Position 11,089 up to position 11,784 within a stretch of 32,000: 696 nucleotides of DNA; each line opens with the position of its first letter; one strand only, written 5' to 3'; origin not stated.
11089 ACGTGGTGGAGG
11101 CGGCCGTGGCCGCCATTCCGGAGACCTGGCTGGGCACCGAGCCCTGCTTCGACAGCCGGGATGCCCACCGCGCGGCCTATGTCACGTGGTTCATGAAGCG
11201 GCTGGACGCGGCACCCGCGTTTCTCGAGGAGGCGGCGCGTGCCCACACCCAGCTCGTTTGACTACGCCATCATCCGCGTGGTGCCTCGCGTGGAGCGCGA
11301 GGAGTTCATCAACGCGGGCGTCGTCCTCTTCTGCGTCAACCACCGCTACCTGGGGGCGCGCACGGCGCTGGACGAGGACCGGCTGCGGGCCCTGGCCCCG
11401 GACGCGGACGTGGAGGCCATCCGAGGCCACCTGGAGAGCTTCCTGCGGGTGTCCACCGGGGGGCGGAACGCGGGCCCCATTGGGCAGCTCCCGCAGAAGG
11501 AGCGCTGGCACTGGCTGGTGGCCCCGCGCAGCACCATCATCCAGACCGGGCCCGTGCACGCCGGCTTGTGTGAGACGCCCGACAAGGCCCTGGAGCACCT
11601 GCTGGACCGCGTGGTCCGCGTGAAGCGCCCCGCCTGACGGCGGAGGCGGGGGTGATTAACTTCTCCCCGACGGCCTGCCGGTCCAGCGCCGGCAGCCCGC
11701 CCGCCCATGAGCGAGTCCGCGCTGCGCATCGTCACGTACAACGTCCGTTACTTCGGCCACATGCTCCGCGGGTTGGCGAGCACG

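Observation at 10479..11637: Overlapping HipA-like kinase + DUF3037 gene pair: an uncharacterised kinase-based two-component module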

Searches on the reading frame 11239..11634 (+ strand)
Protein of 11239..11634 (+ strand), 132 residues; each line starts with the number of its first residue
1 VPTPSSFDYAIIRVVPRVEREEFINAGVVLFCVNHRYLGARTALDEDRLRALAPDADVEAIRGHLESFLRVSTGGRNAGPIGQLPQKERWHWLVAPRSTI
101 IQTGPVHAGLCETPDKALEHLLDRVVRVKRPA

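Call 3: search_protein_families(library=pfam, proteins=[window:11239-11634:+], max_evalue=0.1)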
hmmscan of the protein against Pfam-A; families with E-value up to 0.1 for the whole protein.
window:11239-11634:+ (132 aa): 1 family
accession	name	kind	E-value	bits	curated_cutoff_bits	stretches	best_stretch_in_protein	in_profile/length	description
PF11236.13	DUF3037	-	1.6e-45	154.6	22.6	1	9-126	1-118/118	Protein of unknown function (DUF3037)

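Call 4: search_protein_families(library=ncbifam, proteins=[window:11239-11634:+], max_evalue=0.1)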
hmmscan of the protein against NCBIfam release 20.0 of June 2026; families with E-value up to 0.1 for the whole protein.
window:11239-11634:+ (132 aa): 0 families

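Call 5: search_protein_families(library=padloc, proteins=[window:11239-11634:+], max_evalue=1)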
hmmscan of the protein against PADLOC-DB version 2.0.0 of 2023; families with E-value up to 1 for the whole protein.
window:11239-11634:+ (132 aa): 1 family
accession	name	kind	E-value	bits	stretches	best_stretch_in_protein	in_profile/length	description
PDLC04767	PDC-M66B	-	2.2e-09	35.2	1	6-127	3-129/281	-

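Call 8: search_solved_structures(query=window:11239-11634:+, max_evalue=10, show_alignments=2)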
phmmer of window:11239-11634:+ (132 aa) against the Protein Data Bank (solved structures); distinct sequences matched with E-value up to 10: 4.
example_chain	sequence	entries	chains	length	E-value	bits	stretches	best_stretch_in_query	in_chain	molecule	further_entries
3bp8_A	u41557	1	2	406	0.049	16.8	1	22-94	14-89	Putative NAGC-like transcriptional regulator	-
9srt_D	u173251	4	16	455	0.06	16.5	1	22-94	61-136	DNA-binding transcriptional repressor Mlc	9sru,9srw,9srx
1z6r_A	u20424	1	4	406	0.11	15.7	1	22-94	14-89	Mlc protein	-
8sbf_A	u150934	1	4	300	1.4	12.1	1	21-84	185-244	Putative transcriptional regulator (LysR family)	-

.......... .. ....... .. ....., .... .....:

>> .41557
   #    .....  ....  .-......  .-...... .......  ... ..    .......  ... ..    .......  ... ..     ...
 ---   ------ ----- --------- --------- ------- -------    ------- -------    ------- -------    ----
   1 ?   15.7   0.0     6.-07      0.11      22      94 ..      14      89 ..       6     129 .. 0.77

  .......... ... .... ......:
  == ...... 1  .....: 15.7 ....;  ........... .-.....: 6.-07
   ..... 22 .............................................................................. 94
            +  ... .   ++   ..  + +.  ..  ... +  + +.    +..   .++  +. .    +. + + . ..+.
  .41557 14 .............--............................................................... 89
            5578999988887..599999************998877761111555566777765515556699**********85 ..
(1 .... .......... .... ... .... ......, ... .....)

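Call 19: find_homologous_proteins(query=window:11239-11634:+, max_evalue=0.00001)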
Query window:11239-11634:+ (132 aa): 7954 proteins with E <= 0.00001 among 8000 candidates; the best 120 are listed.
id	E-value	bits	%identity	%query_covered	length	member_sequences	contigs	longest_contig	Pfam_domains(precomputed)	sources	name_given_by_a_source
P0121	1.1e-80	286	97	100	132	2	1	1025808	PF11236.14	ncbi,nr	ncbi:DUF3037 domain-containing protein [Myxococcaceae bacterium JPH2]|nr:DUF3037 domain-containing p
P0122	1.4e-65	237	79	98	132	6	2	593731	PF11236.14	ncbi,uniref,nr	ncbi:DUF3037 domain-containing protein [Corallococcus sp. bb12-1]|uniref:DUF3037 domain-containing p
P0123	1.4e-65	237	81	98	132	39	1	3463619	PF11236.14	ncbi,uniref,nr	ncbi:DUF3037 domain-containing protein [Corallococcus macrosporus]|uniref:DUF3037 domain-containing 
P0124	5.7e-63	229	78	100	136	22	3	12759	PF11236.14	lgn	-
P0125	4.8e-62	226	76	100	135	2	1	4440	PF11236.14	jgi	jgi:hypothetical protein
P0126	1.2e-61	224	77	98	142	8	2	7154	PF11236.14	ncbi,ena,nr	ncbi:MAG TPA: DUF3037 domain-containing protein [Myxococcus sp.]|nr:DUF3037 domain-containing protei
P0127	2.3e-61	223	77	100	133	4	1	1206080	PF11236.14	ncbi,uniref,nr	ncbi:DUF3037 domain-containing protein [Myxococcus stipitatus]|uniref:DUF3037 domain-containing prot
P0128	2.9e-61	223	76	98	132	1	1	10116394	PF11236.14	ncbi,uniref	ncbi:DUF3037 domain-containing protein [Myxococcus stipitatus]|uniref:DUF3037 domain-containing prot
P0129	5.4e-61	222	76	98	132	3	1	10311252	PF11236.14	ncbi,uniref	ncbi:DUF3037 domain-containing protein [Myxococcus stipitatus]|uniref:DUF3037 domain-containing prot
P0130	8.8e-61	222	78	95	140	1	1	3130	PF11236.14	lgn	-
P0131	9.0e-61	222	78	97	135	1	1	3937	PF11236.14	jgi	jgi:Protein of unknown function (DUF3037)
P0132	2.2e-60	220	77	95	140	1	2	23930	PF11236.14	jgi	jgi:hypothetical protein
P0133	2.4e-60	220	75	98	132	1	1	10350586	PF11236.14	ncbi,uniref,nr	ncbi:hypothetical protein MYSTI_00653 [Myxococcus stipitatus DSM 14675]|uniref:DUF3037 domain-contai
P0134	2.6e-60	220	75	98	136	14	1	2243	PF11236.14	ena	-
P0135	3.1e-60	220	77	98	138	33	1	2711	PF11236.14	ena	-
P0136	8.5e-60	218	73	97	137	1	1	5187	PF11236.14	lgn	-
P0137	8.7e-60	218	73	97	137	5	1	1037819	PF11236.14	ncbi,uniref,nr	ncbi:DUF3037 domain-containing protein [Hyalangium minutum]|uniref:DUF3037 domain-containing protein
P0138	1.8e-59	217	75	100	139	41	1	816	PF11236.14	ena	-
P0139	2.5e-59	217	70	100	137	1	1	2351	PF11236.14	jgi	jgi:DUF3037 family protein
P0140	2.5e-59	217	73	97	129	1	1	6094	PF11236.14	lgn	-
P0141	2.7e-59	217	76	95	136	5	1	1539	PF11236.14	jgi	-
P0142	2.9e-59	217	76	95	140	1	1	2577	PF11236.14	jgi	jgi:hypothetical protein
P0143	3.0e-59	217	73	97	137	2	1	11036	PF11236.14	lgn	-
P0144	3.0e-59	217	76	96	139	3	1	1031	PF11236.14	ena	-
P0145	3.6e-59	216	73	98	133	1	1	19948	PF11236.14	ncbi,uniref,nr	ncbi:DUF3037 domain-containing protein [Hyalangium sp.]|uniref:DUF3037 domain-containing protein n=1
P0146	3.6e-59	216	74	100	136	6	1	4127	PF11236.14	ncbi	-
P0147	4.1e-59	216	78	95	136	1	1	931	PF11236.14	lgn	-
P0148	5.2e-59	216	75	98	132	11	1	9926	PF11236.14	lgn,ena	-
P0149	5.2e-59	216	76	95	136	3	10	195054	PF11236.14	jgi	jgi:hypothetical protein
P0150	6.0e-59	216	76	96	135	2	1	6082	PF11236.14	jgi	-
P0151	8.6e-59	215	73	100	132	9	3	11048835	PF11236.14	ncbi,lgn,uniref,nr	ncbi:Protein of unknown function [Myxococcus fulvus]|uniref:DUF3037 domain-containing protein n=1 Ta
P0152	8.8e-59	215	72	98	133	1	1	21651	PF11236.14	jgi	-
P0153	2.4e-58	214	73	98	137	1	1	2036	PF11236.14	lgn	-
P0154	2.5e-58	214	77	96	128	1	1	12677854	PF11236.14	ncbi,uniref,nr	ncbi:DUF3037 domain-containing protein [Archangium violaceum]|uniref:DUF3037 domain-containing prote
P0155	2.8e-58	213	73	96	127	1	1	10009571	PF11236.14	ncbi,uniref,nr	ncbi:DUF3037 domain-containing protein [Stigmatella sp. ncwal1]|uniref:DUF3037 domain-containing pro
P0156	3.2e-58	213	72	98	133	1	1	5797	PF11236.14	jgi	jgi:hypothetical protein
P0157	3.8e-58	213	75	96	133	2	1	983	PF11236.14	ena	-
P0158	4.3e-58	213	72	98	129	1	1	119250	PF11236.14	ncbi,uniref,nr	ncbi:DUF3037 domain-containing protein [Hyalangium gracile]|uniref:DUF3037 domain-containing protein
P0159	4.7e-58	213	77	97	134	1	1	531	PF11236.14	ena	-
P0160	5.0e-58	213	72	98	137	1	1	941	PF11236.14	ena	-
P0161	5.6e-58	212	70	99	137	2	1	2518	PF11236.14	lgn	-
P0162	6.5e-58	212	72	98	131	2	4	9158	PF11236.14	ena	-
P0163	8.1e-58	212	71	98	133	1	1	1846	PF11236.14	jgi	jgi:hypothetical protein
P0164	9.6e-58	212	73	99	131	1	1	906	PF11236.14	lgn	-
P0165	1.3e-57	211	70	98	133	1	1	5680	PF11236.14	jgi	jgi:hypothetical protein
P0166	1.3e-57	211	75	98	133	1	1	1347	PF11236.14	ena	-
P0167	1.4e-57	211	73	100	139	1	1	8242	PF11236.14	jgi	jgi:DUF3037 family protein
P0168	1.8e-57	211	75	96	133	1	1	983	PF11236.14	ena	-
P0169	1.9e-57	211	72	96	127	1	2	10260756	PF11236.14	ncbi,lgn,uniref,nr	ncbi:DUF3037 domain-containing protein [Stigmatella aurantiaca]|uniref:DUF3037 domain-containing pro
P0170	2.0e-57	211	72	98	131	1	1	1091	PF11236.14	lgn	-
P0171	2.0e-57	211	72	97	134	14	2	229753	PF11236.14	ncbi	-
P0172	2.1e-57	211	75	96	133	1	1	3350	PF11236.14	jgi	jgi:DUF3037 family protein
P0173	2.1e-57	211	74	95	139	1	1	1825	PF11236.14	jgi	jgi:Protein of unknown function (DUF3037)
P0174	2.2e-57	211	71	97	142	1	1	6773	PF11236.14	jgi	jgi:hypothetical protein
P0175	2.2e-57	211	74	99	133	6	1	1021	PF11236.14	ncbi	-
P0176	2.2e-57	211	72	99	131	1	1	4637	PF11236.14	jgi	jgi:hypothetical protein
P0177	2.4e-57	210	72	96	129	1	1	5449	PF11236.14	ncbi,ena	-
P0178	2.8e-57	210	72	98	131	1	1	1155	PF11236.14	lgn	-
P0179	3.3e-57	210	72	96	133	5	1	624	PF11236.14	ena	-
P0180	4.1e-57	210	73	99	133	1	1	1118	PF11236.14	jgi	jgi:Protein of unknown function (DUF3037)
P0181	4.1e-57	210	74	96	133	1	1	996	PF11236.14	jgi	-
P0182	4.3e-57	210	72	96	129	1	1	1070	PF11236.14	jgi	jgi:hypothetical protein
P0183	4.3e-57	210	77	92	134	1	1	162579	PF11236.14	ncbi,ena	-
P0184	4.5e-57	210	72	96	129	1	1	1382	PF11236.14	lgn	-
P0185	4.6e-57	210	74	96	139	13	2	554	PF11236.14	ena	-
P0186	4.7e-57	210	72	98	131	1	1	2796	PF11236.14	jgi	jgi:hypothetical protein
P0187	4.7e-57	210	74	96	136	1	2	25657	PF11236.14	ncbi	-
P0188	5.2e-57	209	72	98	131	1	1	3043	PF11236.14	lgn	-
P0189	5.7e-57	209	74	96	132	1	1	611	PF11236.14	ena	-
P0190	6.0e-57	209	71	97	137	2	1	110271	PF11236.14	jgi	-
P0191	6.1e-57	209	72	97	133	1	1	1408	PF11236.14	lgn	-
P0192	6.3e-57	209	72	98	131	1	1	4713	PF11236.14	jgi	jgi:Protein of unknown function (DUF3037)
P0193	6.4e-57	209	72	98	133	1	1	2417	PF11236.14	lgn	-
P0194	6.6e-57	209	70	100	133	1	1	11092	PF11236.14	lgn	-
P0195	7.3e-57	209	69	98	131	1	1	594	PF11236.14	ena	-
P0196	7.4e-57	209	70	97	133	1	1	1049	PF11236.14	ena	-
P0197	7.9e-57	209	76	96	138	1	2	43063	PF11236.14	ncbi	-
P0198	8.7e-57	209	73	95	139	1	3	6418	PF11236.14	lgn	-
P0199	9.9e-57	208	70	98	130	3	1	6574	PF11236.14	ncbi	-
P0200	1.0e-56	208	76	92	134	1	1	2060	PF11236.14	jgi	jgi:hypothetical protein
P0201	1.0e-56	208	72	98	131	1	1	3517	PF11236.14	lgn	-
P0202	1.0e-56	208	72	96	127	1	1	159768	PF11236.14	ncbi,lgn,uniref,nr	ncbi:DUF3037 domain-containing protein [Stigmatella erecta]|uniref:DUF3037 domain-containing protein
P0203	1.1e-56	208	73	96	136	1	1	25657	PF11236.14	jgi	jgi:hypothetical protein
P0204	1.2e-56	208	70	97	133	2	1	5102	PF11236.14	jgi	-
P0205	1.2e-56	208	72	98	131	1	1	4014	PF11236.14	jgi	jgi:hypothetical protein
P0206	1.2e-56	208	75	95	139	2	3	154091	PF11236.14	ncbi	-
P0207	1.2e-56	208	73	96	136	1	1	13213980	PF11236.14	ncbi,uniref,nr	ncbi:DUF3037 domain-containing protein [Archangium violaceum]|uniref:DUF3037 domain-containing prote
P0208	1.3e-56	208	72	98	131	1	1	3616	PF11236.14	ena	-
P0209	1.4e-56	208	73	98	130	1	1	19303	PF11236.14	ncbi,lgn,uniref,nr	ncbi:DUF3037 domain-containing protein [Archangium sp.]|uniref:DUF3037 domain-containing protein n=1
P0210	1.4e-56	208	70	98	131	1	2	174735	PF11236.14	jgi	jgi:hypothetical protein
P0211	1.4e-56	208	72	97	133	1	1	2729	PF11236.14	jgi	jgi:hypothetical protein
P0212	2.1e-56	207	71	98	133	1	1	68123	PF11236.14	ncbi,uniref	ncbi:MAG: DUF3037 domain-containing protein [Hyalangium sp.]|uniref:DUF3037 domain-containing protei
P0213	2.2e-56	207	70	98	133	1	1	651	PF11236.14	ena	-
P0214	2.3e-56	207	73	96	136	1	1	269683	PF11236.14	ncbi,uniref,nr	ncbi:DUF3037 domain-containing protein [Archangium lipolyticum]|uniref:DUF3037 domain-containing pro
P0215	2.7e-56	207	71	96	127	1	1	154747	PF11236.14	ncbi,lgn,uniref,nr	ncbi:Protein of unknown function [Stigmatella aurantiaca]|uniref:DUF3037 domain-containing protein n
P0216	2.9e-56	207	73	96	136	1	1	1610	PF11236.14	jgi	jgi:Protein of unknown function (DUF3037)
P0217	2.9e-56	207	71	98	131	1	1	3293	PF11236.14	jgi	-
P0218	3.0e-56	207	75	92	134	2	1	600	PF11236.14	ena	-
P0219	3.1e-56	207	74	96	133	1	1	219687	PF11236.14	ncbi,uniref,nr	ncbi:DUF3037 domain-containing protein [Vitiosangium sp. GDMCC 1.1324]|uniref:DUF3037 domain-contain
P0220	3.1e-56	207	71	97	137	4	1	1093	PF11236.14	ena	-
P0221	3.3e-56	207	71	98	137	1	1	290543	PF11236.14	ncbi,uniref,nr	ncbi:DUF3037 domain-containing protein [Hyalangium versicolor]|uniref:DUF3037 domain-containing prot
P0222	3.4e-56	207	73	97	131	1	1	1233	PF11236.14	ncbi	-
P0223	3.5e-56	207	70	98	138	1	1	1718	PF11236.14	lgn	-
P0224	3.7e-56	207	69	94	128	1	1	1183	PF11236.14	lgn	-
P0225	3.9e-56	207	73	97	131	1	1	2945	PF11236.14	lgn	-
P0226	3.9e-56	207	73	99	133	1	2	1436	PF11236.14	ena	-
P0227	4.3e-56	206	71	98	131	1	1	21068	PF11236.14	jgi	jgi:hypothetical protein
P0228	4.4e-56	206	69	98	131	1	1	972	PF11236.14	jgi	jgi:hypothetical protein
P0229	4.6e-56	206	71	98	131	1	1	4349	PF11236.14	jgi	jgi:hypothetical protein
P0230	4.8e-56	206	70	97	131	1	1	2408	PF11236.14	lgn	-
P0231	6.2e-56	206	69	99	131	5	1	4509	PF11236.14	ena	-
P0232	6.4e-56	206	69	98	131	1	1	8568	PF11236.14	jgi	jgi:Protein of unknown function (DUF3037)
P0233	6.5e-56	206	71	99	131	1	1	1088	PF11236.14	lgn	-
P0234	6.9e-56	206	69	99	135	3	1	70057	PF11236.14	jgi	jgi:hypothetical protein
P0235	7.2e-56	206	71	96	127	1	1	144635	PF11236.14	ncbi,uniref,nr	ncbi:DUF3037 domain-containing protein [Stigmatella hybrida]|uniref:DUF3037 domain-containing protei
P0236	7.2e-56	206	68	100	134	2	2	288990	PF11236.14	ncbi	-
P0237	8.0e-56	206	73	96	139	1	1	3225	PF11236.14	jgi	jgi:hypothetical protein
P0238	8.8e-56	205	69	100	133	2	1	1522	PF11236.14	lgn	-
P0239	9.2e-56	205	72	93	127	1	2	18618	PF11236.14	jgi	jgi:hypothetical protein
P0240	9.7e-56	205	70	99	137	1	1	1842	PF11236.14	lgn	-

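Call 25: find_related_loci(query=A2, collection=genome_contigs, flank=8000)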
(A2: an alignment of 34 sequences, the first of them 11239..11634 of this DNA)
Query A2 (132 aa) in genome_contigs; peptide patterns used: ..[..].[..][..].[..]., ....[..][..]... (x = any residue, [..] = any of these).
599 stretches matched a pattern (row limit reached: there are more); 581 encode a relative of the query (tblastn E <= 1e-3); the best 80 are kept; 80 distinct loci.
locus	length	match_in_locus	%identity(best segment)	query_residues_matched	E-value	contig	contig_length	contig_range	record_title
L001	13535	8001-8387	79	1-129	1e-68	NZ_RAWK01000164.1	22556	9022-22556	Corallococcus aberystwythensis strain AB050A NODE_164_22556_cov_22.2057_ID_11767, whole genome shotgun sequence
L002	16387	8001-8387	78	1-129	1e-68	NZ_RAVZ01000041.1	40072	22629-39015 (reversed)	Corallococcus terminator strain CA054A NODE_41_40072_cov_32.1002, whole genome shotgun sequence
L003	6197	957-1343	78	1-129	1e-68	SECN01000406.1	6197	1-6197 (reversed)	MAG: Myxococcaceae bacterium isolate PMG_225 scaffold_26585, whole genome shotgun sequence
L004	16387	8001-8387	80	1-129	7e-69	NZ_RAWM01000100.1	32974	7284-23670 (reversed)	Corallococcus interemptor strain AB047A NODE_100_32974_cov_78.8297_ID_8119, whole genome shotgun sequence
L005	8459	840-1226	78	1-129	1e-68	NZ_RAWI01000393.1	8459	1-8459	Corallococcus praedator strain CA031B NODE_393_8459_cov_30.0682, whole genome shotgun sequence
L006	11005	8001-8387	78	1-129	7e-68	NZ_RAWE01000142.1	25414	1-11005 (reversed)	Corallococcus carmarthensis strain CA043D NODE_142_25414_cov_27.7034_ID_10863, whole genome shotgun sequence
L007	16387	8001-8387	78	1-129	9e-68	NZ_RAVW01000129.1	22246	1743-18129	Corallococcus exercitus strain AB043A NODE_129_22246_cov_11.3049_ID_16631, whole genome shotgun sequence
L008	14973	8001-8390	76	1-130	4e-65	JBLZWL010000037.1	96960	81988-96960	Corallococcus terminator strain BB12-2 000037Farrow, whole genome shotgun sequence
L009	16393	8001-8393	76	1-130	2e-64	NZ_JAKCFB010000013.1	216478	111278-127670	Myxococcus dinghuensis strain K15C18031901 gnl_BDEABKDG_13, whole genome shotgun sequence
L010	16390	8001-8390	75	1-130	5e-64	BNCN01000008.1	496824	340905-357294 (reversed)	Comamonas sp. KCTC 72670 KCTC 72670 DNA, sequence08, whole genome shotgun sequence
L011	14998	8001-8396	74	1-132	7e-64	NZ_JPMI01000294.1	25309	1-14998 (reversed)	Archangium violaceum Cb vi76 contig00324, whole genome shotgun sequence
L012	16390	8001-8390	75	1-130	3e-63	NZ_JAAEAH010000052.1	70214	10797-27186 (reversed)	Myxococcus sp. CA023 NODE_52_length_70261_cov_66.2999, whole genome shotgun sequence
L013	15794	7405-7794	74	1-130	4e-63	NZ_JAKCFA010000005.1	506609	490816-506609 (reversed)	Myxococcus qinghaiensis strain QH3KD-4-1 gnl_ICJDIIDJ_5, whole genome shotgun sequence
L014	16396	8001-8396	73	1-132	1e-62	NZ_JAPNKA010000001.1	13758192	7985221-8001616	Archangium lansingense strain MIWBW ctg.000000F, whole genome shotgun sequence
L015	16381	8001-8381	76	1-127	6e-63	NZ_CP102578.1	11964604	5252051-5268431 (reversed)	Archangium gephyra strain SDU49 chromosome, complete genome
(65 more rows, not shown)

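Call 31: predict_structure(alignment_id=A2)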
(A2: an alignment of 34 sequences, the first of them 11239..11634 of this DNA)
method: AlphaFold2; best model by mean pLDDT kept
length: 132 residues; sequences in the alignment: 34
mean_pLDDT: 80.6   pTM: 0.76
mean pLDDT of the five models: 80.6, 79.7, 77.0, 75.5, 73.4
residues with pLDDT >= 90: 39; 70-90: 63; 50-70: 25; < 50: 5
segments of 3 or more residues with pLDDT < 50: 1-3
pLDDT, mean of each block of 10 residues (from residue 1): 65 79 87 87 90 88 91 91 92 73 57 79 78 40
secondary structure, 60 per line:
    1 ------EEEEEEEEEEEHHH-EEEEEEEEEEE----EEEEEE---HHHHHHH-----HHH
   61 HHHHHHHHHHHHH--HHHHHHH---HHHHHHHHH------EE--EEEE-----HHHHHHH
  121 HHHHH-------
elements in order: E7-17 E22-32 E37-42 H46-52 H58-73 H76-82 H86-94 E105-108 H114-125

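Call 37: fold_search(model_id=the predicted structure, library=pdb)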
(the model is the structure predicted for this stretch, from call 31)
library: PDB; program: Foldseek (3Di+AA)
matches with E <= 10: 106; with E <= 0.001: 0
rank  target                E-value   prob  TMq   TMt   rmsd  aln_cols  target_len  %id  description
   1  7s0t_E                1.1e+00  0.06  0.22  0.16  15.0       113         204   12  Structure of DNA polymerase zeta with mismatched DNA (released 2022-03-09)
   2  8do8_B                1.3e+00  0.08  0.27  0.20  16.4       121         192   10  Crystal structure ATG9 HDIR in complex with the ATG13:ATG101 HORMA dimer (released 2022-11-23)
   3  6ww7_I                1.7e+00  0.14  0.23  0.21   3.4        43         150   14  Structure of the human ER membrane protein complex in a lipid nanodisc (released 2020-05-27)
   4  5xv6_A                2.0e+00  0.08  0.27  0.21  17.5       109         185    8  Crystal structure of ATG101-ATG13HORMA (released 2018-07-04)
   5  5cy4_A                2.0e+00  0.06  0.31  0.24  14.3       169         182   11  Crystal structure of an oligoribonuclease from Acinetobacter baumannii (released 2015-08-19)
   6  5cy4_C                2.0e+00  0.04  0.28  0.21  14.8       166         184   10  Crystal structure of an oligoribonuclease from Acinetobacter baumannii (released 2015-08-19)
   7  5cy4_B                2.2e+00  0.06  0.30  0.24  14.5       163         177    8  Crystal structure of an oligoribonuclease from Acinetobacter baumannii (released 2015-08-19)
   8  5c50_B                2.2e+00  0.03  0.21  0.17  17.4       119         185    9  Crystal structure of the complex of human Atg101-Atg13 HORMA domain (released 2015-10-14)
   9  5sb9_F                2.2e+00  0.02  0.19  0.11  17.4       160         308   10  Tubulin-maytansinoid-4a-complex (released 2021-12-08)
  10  5xv1_C                2.3e+00  0.06  0.26  0.20  16.4       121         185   10  Crystal structure of ATG101-ATG13HORMA (released 2018-07-04)
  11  3b9c_A                2.3e+00  0.04  0.18  0.18  12.5        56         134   11  Crystal Structure of Human GRP CRD (released 2008-03-18)
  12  5tzn_G                2.6e+00  0.11  0.24  0.22   3.0        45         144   18  Structure of the viral immunoevasin m12 (Smith) bound to the natural killer cell receptor NKR-P1B (B6) (released 2017-05-24)
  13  4v3e_B                2.8e+00  0.02  0.14  0.11  13.6        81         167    7  The CIDRa domain from IT4var07 PfEMP1 bound to endothelial protein C receptor (released 2014-12-17)
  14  3va0_A                2.8e+00  0.01  0.14  0.10  14.5       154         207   10  Crystal structure of RNase T in complex with a di-nucleotide product (GG) with one Mg in the active site (released 2012-07-11)
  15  5tzn_F                2.9e+00  0.08  0.23  0.22   3.6        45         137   16  Structure of the viral immunoevasin m12 (Smith) bound to the natural killer cell receptor NKR-P1B (B6) (released 2017-05-24)
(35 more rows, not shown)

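Call 49: find_related_loci(query=A2, collection=viral_contigs, flank=8000)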
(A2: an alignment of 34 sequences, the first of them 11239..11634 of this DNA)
Query A2 (132 aa) in viral_contigs; peptide patterns used: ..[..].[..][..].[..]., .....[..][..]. (x = any residue, [..] = any of these).
9 stretches matched a pattern, but none encodes a relative of the query by tblastn (E <= 1e-3).

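Call 72: search_protein_families(library=pfam, proteins=[L002:9067-10128:-, L002:10008-11870:-, L002:12327-13487:-, L003:3200-4756:+, L012:8419-8967:-], max_evalue=0.01)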
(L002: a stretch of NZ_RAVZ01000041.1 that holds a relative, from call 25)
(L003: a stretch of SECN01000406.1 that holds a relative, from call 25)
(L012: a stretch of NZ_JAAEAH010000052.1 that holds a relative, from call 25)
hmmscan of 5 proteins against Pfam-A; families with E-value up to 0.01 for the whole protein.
L002:9067-10128:- (354 aa): 1 family
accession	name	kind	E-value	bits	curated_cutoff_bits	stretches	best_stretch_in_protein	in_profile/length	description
PF09544.15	DUF2381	-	1.4e-37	130.1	29.2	1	69-349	4-286/288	Protein of unknown function (DUF2381)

L002:10008-11870:- (621 aa): 2 families
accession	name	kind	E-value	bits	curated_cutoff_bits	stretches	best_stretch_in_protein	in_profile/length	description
PF00069.31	Pkinase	-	4.5e-32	111.9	31.7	1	39-290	3-251/263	Protein kinase domain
PF07714.23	PK_Tyr_Ser-Thr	-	1.6e-12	47.7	23.1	1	43-289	7-247/258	Protein tyrosine and serine/threonine kinase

L002:12327-13487:- (387 aa): 2 families
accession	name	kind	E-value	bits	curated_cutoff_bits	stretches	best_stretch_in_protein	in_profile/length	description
PF00069.31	Pkinase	-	3.2e-25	89.5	31.7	1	72-261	29-204/263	Protein kinase domain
PF07714.23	PK_Tyr_Ser-Thr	-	3.3e-22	79.5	23.1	1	52-255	13-206/258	Protein tyrosine and serine/threonine kinase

L003:3200-4756:+ (519 aa): 4 families
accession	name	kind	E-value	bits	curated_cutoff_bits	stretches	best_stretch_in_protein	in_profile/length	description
PF00413.30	Peptidase_M10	-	1.4e-36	126.2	24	1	189-344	2-159/159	Matrixin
PF01471.23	PG_binding_1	-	2e-09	38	23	1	82-155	2-57/57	Putative peptidoglycan binding domain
PF10462.15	Peptidase_M66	-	0.00036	20.1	20.6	1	285-328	177-226/306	Peptidase M66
PF12044.14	Metallopep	-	0.0069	15.4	27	0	301-325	318-340/427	Putative peptidase family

L012:8419-8967:- (183 aa): 0 families
